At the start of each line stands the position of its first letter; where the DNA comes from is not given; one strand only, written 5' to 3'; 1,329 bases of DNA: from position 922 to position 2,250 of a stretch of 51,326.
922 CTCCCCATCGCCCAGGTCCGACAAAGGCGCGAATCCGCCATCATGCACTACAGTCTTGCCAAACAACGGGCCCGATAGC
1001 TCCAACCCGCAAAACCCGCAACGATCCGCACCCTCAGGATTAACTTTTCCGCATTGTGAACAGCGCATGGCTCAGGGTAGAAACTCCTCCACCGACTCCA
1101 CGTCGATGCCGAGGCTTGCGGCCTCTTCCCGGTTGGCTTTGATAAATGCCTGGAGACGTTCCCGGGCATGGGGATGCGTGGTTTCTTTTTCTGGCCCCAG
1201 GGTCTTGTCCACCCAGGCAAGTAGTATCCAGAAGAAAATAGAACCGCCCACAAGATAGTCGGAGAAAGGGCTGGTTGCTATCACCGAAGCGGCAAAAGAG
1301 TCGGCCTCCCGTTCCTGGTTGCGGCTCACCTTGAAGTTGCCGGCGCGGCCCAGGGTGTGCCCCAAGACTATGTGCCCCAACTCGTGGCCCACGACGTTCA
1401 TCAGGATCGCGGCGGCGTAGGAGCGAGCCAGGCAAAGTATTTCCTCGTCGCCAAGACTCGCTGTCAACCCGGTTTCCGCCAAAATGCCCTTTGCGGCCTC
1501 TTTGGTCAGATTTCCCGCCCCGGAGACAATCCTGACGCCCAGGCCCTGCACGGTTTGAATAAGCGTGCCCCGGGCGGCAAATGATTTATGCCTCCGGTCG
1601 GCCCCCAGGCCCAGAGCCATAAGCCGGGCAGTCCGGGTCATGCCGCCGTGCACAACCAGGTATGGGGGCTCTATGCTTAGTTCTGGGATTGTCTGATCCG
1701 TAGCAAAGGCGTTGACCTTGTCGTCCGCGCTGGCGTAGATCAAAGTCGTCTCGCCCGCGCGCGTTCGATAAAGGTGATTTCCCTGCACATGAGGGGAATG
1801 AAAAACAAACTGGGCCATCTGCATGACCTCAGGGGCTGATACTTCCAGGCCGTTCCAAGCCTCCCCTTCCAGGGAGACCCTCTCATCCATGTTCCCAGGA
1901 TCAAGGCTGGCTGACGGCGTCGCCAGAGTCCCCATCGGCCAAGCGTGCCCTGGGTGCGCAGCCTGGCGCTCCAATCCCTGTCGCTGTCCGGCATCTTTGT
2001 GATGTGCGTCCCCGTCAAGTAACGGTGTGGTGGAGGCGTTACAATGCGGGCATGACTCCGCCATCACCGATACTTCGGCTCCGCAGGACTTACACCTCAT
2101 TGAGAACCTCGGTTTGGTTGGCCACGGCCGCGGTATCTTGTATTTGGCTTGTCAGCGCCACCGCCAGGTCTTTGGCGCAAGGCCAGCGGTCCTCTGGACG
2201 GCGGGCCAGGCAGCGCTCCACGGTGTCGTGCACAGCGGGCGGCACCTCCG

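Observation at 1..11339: Island of Ser/Thr kinases, a double-FHA protein and two metallopeptidases unified by fused zinc-ribbon modules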

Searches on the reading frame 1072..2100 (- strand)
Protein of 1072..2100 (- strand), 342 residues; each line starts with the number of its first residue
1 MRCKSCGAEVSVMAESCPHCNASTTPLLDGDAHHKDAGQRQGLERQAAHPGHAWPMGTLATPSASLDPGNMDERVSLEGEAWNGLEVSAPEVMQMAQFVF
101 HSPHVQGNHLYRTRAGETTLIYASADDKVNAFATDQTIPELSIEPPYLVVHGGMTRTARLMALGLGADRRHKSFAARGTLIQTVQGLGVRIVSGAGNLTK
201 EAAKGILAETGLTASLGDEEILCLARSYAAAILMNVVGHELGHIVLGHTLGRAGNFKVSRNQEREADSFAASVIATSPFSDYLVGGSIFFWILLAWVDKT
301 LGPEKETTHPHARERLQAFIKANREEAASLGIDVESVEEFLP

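Call 6: search_protein_families(library=pfam, proteins=[window:1072-2100:-], max_evalue=0.01)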
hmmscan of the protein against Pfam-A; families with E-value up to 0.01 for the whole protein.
window:1072-2100:- (342 aa): 5 families
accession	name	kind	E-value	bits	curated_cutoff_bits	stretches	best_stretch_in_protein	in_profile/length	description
PF01435.24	Peptidase_M48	-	3.3e-07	30.8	20.3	1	257-318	134-181/186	Peptidase family M48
PF10463.15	Peptidase_U49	-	0.00041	20.5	23.9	1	236-321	97-188/202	Peptidase U49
PF06114.19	Peptidase_M78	-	0.00052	20.2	22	1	235-273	44-85/123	IrrE N-terminal-like domain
PF01155.25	HypA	-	0.007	16.8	28.9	0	1-31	71-103/112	Hydrogenase/urease nickel incorporation, metallochaperone, hypA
PF10571.15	UPF0547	-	0.009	16.6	29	0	3-20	3-20/26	Uncharacterised protein family UPF0547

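Call 7: search_protein_families(library=padloc, proteins=[window:1072-2100:-], max_evalue=0.01)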
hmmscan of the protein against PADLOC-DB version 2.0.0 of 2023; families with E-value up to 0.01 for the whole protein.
window:1072-2100:- (342 aa): 6 families
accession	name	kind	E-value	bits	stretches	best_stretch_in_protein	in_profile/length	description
PDLC03011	peptidase_U41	-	2.6e-08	31.7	1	214-325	141-249/378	-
PDLC02355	Lit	-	3.1e-08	31.2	1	237-325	153-242/290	Lit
PDLC04141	capP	-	3.9e-05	21.3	1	237-273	71-111/242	capP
PDLC03949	RmrA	-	0.0034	14.3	1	238-272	194-223/363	-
PDLC03946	RmrA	-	0.0045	13.8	1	238-273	195-226/357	-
PDLC03947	RmrA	-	0.0087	12.9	0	236-294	211-272/383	-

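Call 10: find_encoding_contigs(protein=window:1072-2100:-, flank=10000, max_places=6)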
Protein window:1072-2100:- (342 aa): no gene with exactly this product is on record in the collection.

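Call 11: find_homologous_proteins(query=window:1072-2100:-)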
Query window:1072-2100:- (342 aa): 136 proteins with E <= 0.001 among 3708 candidates; the best 120 are listed.
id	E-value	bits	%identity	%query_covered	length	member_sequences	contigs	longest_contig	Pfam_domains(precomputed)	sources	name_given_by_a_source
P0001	3.7e-159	547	100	73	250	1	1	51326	PF01435.25,PF10463.16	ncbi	ncbi:MAG: hypothetical protein AB1814_00820 [Thermodesulfobacteriota bacterium]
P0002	2.1e-85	305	47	100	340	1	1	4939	PF01435.25,PF10463.16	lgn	-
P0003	4.9e-85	304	45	100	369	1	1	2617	PF10463.16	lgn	-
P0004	5.8e-85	303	46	100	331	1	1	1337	PF01435.25,PF10463.16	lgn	-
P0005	4.7e-84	300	47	97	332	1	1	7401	PF01435.25,PF10463.16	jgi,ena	-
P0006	4.6e-80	287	44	100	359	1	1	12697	PF10463.16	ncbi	-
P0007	6.4e-78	280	44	100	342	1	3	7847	PF01435.25,PF10463.16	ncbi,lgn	ncbi:MAG: hypothetical protein ACOCY9_00490 [Desulfohalobiaceae bacterium]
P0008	4.2e-76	274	44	100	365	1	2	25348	PF01435.25,PF10463.16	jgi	jgi:IrrE N-terminal-like domain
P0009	4.5e-76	274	47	85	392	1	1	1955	PF10463.16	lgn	-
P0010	4.5e-76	274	42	100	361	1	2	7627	PF01435.25,PF10463.16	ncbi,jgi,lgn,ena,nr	ncbi:MAG TPA: hypothetical protein EYP35_00815 [Desulfobacterales bacterium]|nr:hypothetical protein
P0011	4.8e-76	274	42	100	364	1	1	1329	PF01435.25,PF10463.16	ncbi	-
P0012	1.8e-75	272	42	100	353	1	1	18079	PF01435.25,PF10463.16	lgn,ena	-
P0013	6.1e-75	270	42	100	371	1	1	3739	PF10463.16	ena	-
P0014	1.6e-74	269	38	99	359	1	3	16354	PF10463.16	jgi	-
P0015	1.6e-74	269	42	97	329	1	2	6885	PF01435.25,PF10463.16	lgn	-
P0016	1.9e-73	265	42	100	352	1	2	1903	PF10463.16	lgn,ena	-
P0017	2.4e-73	265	42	100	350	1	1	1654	PF01435.25,PF10463.16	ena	-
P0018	4.5e-73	264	44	97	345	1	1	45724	PF10463.16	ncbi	-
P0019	1.8e-72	262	41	100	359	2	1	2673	PF01435.25,PF10463.16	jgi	-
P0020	3.1e-70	255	41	100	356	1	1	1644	PF10463.16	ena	-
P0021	3.7e-70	255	35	100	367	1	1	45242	PF10463.16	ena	-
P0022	7.5e-70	254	39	100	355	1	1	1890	PF10463.16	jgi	jgi:hypothetical protein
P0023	4.4e-69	251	40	100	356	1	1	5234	PF10463.16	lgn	-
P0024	6.6e-68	247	43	85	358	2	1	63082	PF01435.25,PF10463.16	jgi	-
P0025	8.7e-67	244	37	100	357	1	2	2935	PF01435.25,PF10463.16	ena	-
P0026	1.2e-66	243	39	100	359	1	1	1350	PF10463.16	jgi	jgi:hypothetical protein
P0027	4.9e-66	241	38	100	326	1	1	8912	PF10463.16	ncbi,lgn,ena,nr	ncbi:MAG: hypothetical protein K8S18_02620 [Desulfobacula sp.]|nr:hypothetical protein [Desulfobacul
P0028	8.0e-66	240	37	100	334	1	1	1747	PF10463.16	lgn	-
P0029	1.7e-64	236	38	100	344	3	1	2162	PF10463.16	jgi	jgi:hypothetical protein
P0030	6.0e-60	221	36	99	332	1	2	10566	PF01435.25,PF10463.16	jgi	-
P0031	6.2e-60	221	45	76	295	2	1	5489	PF01435.25,PF10463.16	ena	-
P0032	9.2e-60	220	43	73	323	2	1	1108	PF10463.16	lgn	-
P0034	1.9e-57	213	38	100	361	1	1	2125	PF10463.16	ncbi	-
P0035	7.2e-57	211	44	76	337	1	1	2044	PF10463.16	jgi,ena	-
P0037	1.9e-56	210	45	75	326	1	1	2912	PF10463.16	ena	-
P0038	1.1e-55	207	42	75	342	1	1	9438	PF01435.25,PF10463.16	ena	-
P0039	1.4e-55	207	39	100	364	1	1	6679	PF13240.12,PF10463.16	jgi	-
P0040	4.6e-54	202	41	84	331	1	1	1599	PF10463.16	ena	-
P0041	7.2e-54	201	43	76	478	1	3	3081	PF18912.7,PF13240.12,PF12773.14,PF13248.12,PF10463.16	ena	-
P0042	1.7e-53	200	41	84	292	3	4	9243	PF10463.16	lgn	-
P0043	1.8e-53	200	38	100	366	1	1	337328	PF10463.16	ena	-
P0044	4.3e-53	199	42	88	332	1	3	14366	PF10463.16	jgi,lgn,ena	-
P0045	9.6e-53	197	47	60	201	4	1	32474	PF10463.16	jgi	jgi:hypothetical protein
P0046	5.6e-52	195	39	84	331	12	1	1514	PF10463.16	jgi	-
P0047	1.3e-51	194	44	74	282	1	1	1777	PF10463.16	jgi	jgi:hypothetical protein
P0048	1.4e-51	194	42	76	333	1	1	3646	PF10463.16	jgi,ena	-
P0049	3.6e-51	192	39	92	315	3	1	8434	PF10463.16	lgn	-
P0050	3.8e-50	189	38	100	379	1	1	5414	PF10463.16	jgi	jgi:hypothetical protein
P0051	8.7e-50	188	38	100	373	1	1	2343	PF13240.12,PF10463.16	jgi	jgi:hypothetical protein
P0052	1.7e-49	187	40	74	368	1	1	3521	PF13240.12,PF10463.16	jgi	jgi:hypothetical protein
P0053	2.7e-49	186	42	78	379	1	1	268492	PF13240.12,PF12773.14,PF13248.12,PF10463.16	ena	-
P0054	2.8e-49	186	39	87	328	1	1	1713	PF01435.25,PF10463.16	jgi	-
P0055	2.9e-49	186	35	100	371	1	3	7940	PF13240.12,PF10463.16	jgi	-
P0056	3.0e-49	186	37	92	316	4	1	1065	PF10463.16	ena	-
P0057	7.8e-49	185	40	76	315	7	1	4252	PF10463.16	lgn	-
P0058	2.5e-48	183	42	75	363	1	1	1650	PF13240.12,PF10463.16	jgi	-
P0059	2.6e-48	183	51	54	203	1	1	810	PF01435.25,PF10463.16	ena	-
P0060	5.7e-48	182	38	100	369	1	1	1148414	PF10463.16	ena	-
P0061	1.9e-47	180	42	74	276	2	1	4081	PF10463.16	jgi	jgi:hypothetical protein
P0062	7.8e-47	178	35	100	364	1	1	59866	PF13240.12,PF10463.16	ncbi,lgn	-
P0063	1.6e-46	177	41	75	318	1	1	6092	PF10463.16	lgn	-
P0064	3.8e-46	176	39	77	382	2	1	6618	PF10463.16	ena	-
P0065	1.3e-45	174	37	86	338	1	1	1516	PF10463.16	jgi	jgi:hypothetical protein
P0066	2.1e-45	173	42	75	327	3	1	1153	PF10463.16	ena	-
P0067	4.1e-45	172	42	73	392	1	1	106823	PF06114.20,PF10463.16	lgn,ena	-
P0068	4.5e-45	172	34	100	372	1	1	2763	PF06114.20,PF10463.16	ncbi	-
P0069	6.8e-45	172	41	75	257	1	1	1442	PF10463.16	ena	-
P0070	4.0e-44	169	34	100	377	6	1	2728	PF13240.12,PF10463.16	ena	-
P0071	6.2e-44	168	38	87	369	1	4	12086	PF01435.25,PF10463.16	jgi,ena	-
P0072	8.1e-44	168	38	74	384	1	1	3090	PF13240.12,PF10463.16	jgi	jgi:hypothetical protein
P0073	8.3e-44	168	33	100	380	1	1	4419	PF13240.12,PF10463.16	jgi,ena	-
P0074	1.1e-43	168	35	100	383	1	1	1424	PF10463.16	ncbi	-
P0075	7.4e-43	165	38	86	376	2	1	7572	PF01435.25,PF10463.16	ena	-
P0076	1.1e-42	164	40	74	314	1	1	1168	PF01435.25,PF10463.16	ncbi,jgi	jgi:hypothetical protein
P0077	1.3e-42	164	33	100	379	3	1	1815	PF13240.12,PF10463.16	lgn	-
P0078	1.4e-41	161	40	76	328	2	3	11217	PF01435.25,PF10463.16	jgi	jgi:hypothetical protein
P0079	1.6e-40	157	33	100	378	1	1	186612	PF13240.12,PF10463.16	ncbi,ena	-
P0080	1.8e-40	157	37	87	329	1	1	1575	PF10463.16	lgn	-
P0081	1.7e-39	154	33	100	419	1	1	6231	PF13240.12,PF10463.16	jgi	jgi:hypothetical protein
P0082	3.6e-39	153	40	73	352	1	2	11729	PF10463.16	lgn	-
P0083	1.2e-38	151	39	70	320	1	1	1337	PF01435.25,PF10463.16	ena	-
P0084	4.1e-38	149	37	89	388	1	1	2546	PF13240.12,PF10463.16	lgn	-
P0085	4.8e-38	149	40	71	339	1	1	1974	PF10463.16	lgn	-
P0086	5.5e-38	149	37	74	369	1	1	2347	PF13240.12,PF10463.16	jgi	-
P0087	2.8e-37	147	35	74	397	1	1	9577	PF10463.16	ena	-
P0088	4.0e-37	146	34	100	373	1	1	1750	PF10463.16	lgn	-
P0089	5.3e-37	146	36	74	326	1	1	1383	PF01435.25,PF10463.16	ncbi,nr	ncbi:MAG: phage exclusion protein Lit family protein, partial [Pirellulaceae bacterium]|nr:phage exc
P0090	1.9e-36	144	29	100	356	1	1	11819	PF01435.25,PF13240.12,PF12773.14,PF10463.16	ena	-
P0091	3.4e-36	143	32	100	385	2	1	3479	PF13240.12,PF10463.16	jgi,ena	-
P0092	4.5e-36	143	35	74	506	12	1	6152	PF01435.25,PF01582.26,PF13676.12,PF10463.16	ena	-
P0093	4.6e-36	143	37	85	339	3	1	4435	PF10463.16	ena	-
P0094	1.1e-35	141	38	74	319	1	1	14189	PF01435.25,PF10463.16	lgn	-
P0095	1.6e-35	141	35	74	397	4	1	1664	PF10463.16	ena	-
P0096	2.6e-35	140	33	99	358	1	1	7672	PF01435.25,PF13240.12,PF10463.16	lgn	-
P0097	3.6e-35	140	34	100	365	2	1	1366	PF01435.25,PF10463.16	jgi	-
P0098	3.1e-34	137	35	74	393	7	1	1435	PF01435.25,PF10463.16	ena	-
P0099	5.2e-34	136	34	74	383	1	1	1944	PF10463.16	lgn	-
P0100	6.0e-34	136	35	74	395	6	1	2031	PF01435.25,PF10463.16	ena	-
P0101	8.6e-34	135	35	74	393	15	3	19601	PF10463.16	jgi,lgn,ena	-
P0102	3.0e-33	133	36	72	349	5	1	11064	PF01435.25,PF10463.16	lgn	-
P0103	3.0e-33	133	35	74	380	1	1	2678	PF01435.25,PF10463.16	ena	-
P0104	1.8e-32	131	36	73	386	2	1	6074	PF01435.25,PF06114.20,PF10463.16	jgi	jgi:hypothetical protein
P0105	6.8e-32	129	35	73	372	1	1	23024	PF10463.16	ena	-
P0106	1.8e-31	128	34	73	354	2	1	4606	PF10463.16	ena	-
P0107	2.7e-31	127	34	74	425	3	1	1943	PF10463.16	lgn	-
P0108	4.0e-31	126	34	73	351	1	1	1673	PF10463.16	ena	-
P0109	4.0e-31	126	35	77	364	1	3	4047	PF10463.16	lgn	-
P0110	7.7e-31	125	30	95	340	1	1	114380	PF01435.25,PF10463.16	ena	-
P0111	8.0e-31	125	48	46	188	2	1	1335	PF10463.16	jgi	-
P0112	2.5e-30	124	33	73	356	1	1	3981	PF10463.16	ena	-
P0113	4.4e-30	123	34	73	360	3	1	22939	PF10463.16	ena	-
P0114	1.4e-29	121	34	73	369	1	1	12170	PF10463.16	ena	-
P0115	2.4e-29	121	33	73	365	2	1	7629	PF10463.16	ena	-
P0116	3.6e-29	120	33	73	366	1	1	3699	PF10463.16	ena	-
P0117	6.1e-29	119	33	73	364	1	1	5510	PF10463.16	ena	-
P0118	6.2e-29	119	33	73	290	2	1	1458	PF10463.16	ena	-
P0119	8.4e-29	119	33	73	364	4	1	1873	PF10463.16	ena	-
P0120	8.5e-29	119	33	73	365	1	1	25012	PF10463.16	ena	-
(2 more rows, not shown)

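Call 13: find_encoding_contigs(protein=P0018, flank=10000, max_places=2)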
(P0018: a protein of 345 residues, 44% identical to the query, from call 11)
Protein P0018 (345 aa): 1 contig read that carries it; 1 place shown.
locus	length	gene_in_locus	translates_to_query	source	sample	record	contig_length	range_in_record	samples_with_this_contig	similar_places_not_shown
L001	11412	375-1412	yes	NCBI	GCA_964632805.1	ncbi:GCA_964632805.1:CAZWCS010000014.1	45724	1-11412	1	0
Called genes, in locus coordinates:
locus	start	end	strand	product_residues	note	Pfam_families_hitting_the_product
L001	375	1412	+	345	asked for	PF10463:Peptidase_U49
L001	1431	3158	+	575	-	PF02310:B12-binding, PF04055:Radical_SAM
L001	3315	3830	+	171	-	PF01257:2Fe-2S_thioredx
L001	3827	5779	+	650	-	PF01512:Complex1_51K, PF10589:NADH_4Fe-4S, PF13237:Fer4_10 (weak)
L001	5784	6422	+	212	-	PF13510:Fer2_4, PF00037:Fer4 (faint), PF10588:NADH-G_4Fe-4S_3, PF22117:Fer4_Nqo3, PF14697:Fer4_21 (weak), PF12838:Fer4_7 (weak)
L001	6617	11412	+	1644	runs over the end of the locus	PF00069:Pkinase, PF07714:PK_Tyr_Ser-Thr, PF13191:AAA_16, PF01590:GAF, PF13185:GAF_2, PF00990:GGDEF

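Call 14: find_encoding_contigs(protein=P0024, flank=10000, max_places=2)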
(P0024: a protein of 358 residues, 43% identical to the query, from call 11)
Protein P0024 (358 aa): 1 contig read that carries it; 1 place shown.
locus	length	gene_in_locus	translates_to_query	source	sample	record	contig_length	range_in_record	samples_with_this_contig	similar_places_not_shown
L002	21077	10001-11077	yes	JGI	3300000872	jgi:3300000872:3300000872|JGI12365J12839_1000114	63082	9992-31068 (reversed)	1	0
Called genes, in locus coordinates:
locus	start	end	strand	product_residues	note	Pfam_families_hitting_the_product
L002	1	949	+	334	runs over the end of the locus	PF03783:CsgG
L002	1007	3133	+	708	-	PF12773:DZR (weak), PF13248:Zn_ribbon_3 (faint), PF18912:DZR_2 (faint), PF01145:Band_7, PF13240:Zn_Ribbon_1 (weak)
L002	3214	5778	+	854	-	-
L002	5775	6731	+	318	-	-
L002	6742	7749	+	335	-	-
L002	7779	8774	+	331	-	-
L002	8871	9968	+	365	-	PF00069:Pkinase, PF07714:PK_Tyr_Ser-Thr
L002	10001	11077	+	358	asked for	PF01435:Peptidase_M48 (faint), PF10463:Peptidase_U49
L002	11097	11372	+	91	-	-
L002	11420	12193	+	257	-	-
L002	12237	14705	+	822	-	PF00515:TPR_1 (faint), PF13181:TPR_8 (faint), PF12770:CHAT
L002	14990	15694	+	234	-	-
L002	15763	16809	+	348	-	PF12895:ANAPC3 (faint), PF13424:TPR_12 (faint), PF07719:TPR_2 (faint), PF13174:TPR_6 (faint), PF13181:TPR_8 (faint), PF25063:ARM_TT21_C (weak), PF13432:TPR_16, PF14559:TPR_19 (weak), +9 more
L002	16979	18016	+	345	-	PF05157:MshEN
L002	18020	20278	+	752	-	PF12894:ANAPC4_WD40 (faint), PF23381:Beta-prop_IFT122_1st (faint), PF23414:Beta-prop_EML_2 (faint), PF24807:WD40_CDC20-Fz (faint), PF24814:WD40_Prp19 (faint), PF25175:Beta-prop_WDR5 (faint), PF25174:Beta-prop_THOC3 (weak), PF25174:Beta-prop_THOC3 (weak), +5 more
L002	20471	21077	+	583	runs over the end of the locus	PF12796:Ank_2, PF13637:Ank_4, PF12796:Ank_2, PF13637:Ank_4, PF12796:Ank_2, PF13857:Ank_5, PF00023:Ank, PF13637:Ank_4, +9 more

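Call 15: find_encoding_contigs(protein=P0021, flank=10000, max_places=2)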
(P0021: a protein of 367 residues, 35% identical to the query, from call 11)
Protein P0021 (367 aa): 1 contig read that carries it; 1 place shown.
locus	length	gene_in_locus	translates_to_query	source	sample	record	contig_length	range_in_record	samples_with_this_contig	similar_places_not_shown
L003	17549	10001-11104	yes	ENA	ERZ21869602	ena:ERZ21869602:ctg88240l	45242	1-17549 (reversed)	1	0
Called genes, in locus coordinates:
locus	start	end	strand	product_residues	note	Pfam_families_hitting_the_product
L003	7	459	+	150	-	-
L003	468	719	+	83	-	PF13485:Peptidase_MA_2 (weak)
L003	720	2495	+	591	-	PF21922:PBP_dimer_2, PF00905:Transpeptidase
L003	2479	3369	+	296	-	-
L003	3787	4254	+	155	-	PF05598:DUF772 (weak)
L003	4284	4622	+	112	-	-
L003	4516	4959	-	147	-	-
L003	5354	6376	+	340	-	PF03783:CsgG (faint)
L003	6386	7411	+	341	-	PF13248:Zn_ribbon_3 (faint), PF12773:DZR (weak), PF13240:Zn_Ribbon_1 (faint)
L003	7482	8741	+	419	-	-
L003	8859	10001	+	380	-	PF00069:Pkinase, PF07714:PK_Tyr_Ser-Thr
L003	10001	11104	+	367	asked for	PF10463:Peptidase_U49 (weak)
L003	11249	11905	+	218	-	-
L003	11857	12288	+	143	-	PF14326:DUF4384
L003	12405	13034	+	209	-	PF07719:TPR_2 (faint), PF13424:TPR_12 (faint), PF13428:TPR_14 (faint), PF14559:TPR_19 (faint), PF13181:TPR_8 (faint), PF13176:TPR_7 (faint), PF13432:TPR_16 (weak), PF00515:TPR_1, +2 more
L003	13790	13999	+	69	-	-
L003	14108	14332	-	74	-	-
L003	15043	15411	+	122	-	PF00656:Peptidase_C14 (weak)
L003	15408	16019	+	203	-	-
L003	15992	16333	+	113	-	-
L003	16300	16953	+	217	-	PF08308:PEGA (weak)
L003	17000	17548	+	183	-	?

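Call 16: find_encoding_contigs(protein=P0043, flank=10000, max_places=2)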
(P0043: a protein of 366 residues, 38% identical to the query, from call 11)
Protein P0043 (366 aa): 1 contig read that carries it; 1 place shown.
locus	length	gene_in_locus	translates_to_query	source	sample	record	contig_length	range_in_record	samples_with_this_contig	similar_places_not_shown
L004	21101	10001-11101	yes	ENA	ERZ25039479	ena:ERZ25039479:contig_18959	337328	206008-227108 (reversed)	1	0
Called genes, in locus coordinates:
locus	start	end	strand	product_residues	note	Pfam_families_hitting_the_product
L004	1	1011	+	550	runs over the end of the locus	PF12831:FAD_oxidored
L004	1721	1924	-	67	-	-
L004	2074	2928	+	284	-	PF03747:ADP_ribosyl_GH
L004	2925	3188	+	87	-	-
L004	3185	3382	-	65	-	-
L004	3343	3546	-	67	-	-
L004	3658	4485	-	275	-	PF05050:Methyltransf_21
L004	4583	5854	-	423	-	PF00069:Pkinase, PF07714:PK_Tyr_Ser-Thr, PF17667:Pkinase_fungal (weak)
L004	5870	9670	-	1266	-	PF00069:Pkinase, PF03109:ABC1 (faint), PF07714:PK_Tyr_Ser-Thr, PF14531:Kinase-like (weak), PF08238:Sel1, PF20308:TPR-S (faint), PF08238:Sel1, PF03781:FGE-sulfatase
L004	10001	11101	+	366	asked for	PF10463:Peptidase_U49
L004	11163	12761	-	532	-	PF00069:Pkinase, PF07714:PK_Tyr_Ser-Thr, PF14531:Kinase-like (faint), PF03109:ABC1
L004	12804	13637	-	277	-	-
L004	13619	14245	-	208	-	PF00069:Pkinase, PF07714:PK_Tyr_Ser-Thr, PF14531:Kinase-like (faint), PF03109:ABC1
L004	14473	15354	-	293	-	-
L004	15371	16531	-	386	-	PF00069:Pkinase, PF07714:PK_Tyr_Ser-Thr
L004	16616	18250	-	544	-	PF00498:FHA, PF16697:Yop-YscD_cpl (weak), PF01590:GAF, PF13185:GAF_2, PF00211:Guanylate_cyc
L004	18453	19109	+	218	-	PF00702:Hydrolase, PF12710:HAD, PF13419:HAD_2, PF13242:Hydrolase_like (weak)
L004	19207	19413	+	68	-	PF07311:Dodecin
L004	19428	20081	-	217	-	PF00753:Lactamase_B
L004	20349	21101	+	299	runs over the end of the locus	PF07608:DUF1571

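Call 17: find_encoding_contigs(protein=P0060, flank=10000, max_places=2)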
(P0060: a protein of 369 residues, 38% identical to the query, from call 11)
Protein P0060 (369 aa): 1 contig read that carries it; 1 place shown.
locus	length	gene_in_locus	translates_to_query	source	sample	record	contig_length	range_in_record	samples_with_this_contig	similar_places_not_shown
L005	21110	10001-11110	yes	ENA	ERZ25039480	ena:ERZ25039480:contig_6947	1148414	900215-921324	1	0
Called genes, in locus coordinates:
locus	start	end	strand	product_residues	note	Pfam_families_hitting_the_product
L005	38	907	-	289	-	PF00498:FHA (weak), PF16697:Yop-YscD_cpl (faint)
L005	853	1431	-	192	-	-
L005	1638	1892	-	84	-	PF12773:DZR (faint), PF13240:Zn_Ribbon_1 (weak)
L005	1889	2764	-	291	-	-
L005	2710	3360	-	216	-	-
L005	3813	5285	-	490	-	-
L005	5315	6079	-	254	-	PF00004:AAA, PF07728:AAA_5 (faint), PF17862:AAA_lid_3, PF09336:Vps4_C (weak)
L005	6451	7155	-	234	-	-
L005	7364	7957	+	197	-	-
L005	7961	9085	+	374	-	PF05496:RuvB_N (faint), PF06068:TIP49 (weak), PF00004:AAA, PF17862:AAA_lid_3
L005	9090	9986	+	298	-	-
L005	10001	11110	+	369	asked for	PF10463:Peptidase_U49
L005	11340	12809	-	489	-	PF01609:DDE_Tnp_1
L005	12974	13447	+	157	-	PF20603:Bact_hydrolase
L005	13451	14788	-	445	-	PF00004:AAA (weak), PF07724:AAA_2 (weak), PF07728:AAA_5 (weak), PF10431:ClpB_D2-small (faint), PF00004:AAA, PF07724:AAA_2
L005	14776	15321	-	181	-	PF00227:Proteasome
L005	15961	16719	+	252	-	-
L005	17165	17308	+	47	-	-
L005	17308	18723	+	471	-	PF04055:Radical_SAM, PF13186:SPASM (weak)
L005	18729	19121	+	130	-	-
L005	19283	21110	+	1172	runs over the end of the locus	PF00082:Peptidase_S8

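Call 19: search_protein_families(library=phrogs, proteins=[window:1072-2100:-], max_evalue=0.001)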
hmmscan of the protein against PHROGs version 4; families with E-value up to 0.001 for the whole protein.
window:1072-2100:- (342 aa): 3 families
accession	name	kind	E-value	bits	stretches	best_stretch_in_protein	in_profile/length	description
phrog_2439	-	transcription regulation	0.00019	21.4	1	237-273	201-238/367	transcriptional regulator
phrog_87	-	other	0.00069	20.4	0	236-272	88-125/227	metallo-protease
phrog_1914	-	unknown function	0.00073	20.3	0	237-275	98-142/222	-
